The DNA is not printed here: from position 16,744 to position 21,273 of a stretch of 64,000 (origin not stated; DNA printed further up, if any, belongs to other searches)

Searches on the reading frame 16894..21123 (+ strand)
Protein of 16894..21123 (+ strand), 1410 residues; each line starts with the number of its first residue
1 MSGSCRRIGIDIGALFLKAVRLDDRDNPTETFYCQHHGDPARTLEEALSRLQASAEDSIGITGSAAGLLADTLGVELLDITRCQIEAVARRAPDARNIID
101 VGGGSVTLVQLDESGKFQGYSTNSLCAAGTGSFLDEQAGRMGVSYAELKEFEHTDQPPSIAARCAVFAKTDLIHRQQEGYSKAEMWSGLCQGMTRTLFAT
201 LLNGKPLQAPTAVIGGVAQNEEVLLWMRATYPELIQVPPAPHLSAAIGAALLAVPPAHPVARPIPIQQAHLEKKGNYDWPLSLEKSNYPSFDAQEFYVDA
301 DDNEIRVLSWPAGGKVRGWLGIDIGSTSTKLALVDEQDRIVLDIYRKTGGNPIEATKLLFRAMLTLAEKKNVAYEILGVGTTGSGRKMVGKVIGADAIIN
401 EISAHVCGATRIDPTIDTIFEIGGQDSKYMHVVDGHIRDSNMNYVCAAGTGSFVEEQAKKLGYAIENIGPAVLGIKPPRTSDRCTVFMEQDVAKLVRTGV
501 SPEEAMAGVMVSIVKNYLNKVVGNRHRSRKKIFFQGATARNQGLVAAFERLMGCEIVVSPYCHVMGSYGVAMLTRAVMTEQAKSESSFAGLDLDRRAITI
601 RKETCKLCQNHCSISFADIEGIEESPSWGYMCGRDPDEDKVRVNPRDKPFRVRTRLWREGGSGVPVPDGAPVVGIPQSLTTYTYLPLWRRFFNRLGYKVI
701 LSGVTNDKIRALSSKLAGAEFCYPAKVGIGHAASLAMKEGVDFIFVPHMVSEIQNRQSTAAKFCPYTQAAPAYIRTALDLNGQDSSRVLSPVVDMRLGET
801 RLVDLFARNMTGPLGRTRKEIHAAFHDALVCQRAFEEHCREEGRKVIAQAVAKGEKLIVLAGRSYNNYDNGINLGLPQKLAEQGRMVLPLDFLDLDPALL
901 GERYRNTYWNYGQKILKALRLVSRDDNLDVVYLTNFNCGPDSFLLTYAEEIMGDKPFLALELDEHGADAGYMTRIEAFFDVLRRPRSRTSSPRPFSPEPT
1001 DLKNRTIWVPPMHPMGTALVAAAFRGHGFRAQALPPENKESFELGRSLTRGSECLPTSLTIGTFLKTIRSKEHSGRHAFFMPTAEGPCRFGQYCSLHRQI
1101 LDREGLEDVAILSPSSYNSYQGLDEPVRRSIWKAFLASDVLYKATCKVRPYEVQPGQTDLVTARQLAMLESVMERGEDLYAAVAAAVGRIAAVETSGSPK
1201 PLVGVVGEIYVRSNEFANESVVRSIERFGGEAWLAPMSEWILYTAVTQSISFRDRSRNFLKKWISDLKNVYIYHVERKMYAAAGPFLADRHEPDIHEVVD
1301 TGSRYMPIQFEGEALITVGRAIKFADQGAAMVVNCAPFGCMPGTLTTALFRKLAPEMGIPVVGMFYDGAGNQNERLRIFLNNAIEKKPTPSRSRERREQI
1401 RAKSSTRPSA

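Call 50: search_protein_families(library=pfam, proteins=[window:16894-21123:+], max_evalue=0.0001)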
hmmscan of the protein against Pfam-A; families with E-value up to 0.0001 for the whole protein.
window:16894-21123:+ (1410 aa): 2 families
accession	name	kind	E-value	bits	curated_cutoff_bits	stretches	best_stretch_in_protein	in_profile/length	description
PF01869.26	BcrAD_BadFG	-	3e-60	204.5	31.5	2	320-573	1-270/271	BadF/BadG/BcrA/BcrD ATPase family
PF09989.15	DUF2229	-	2.4e-57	194.5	29.4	1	673-892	2-217/218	CoA enzyme activase uncharacterised domain (DUF2229)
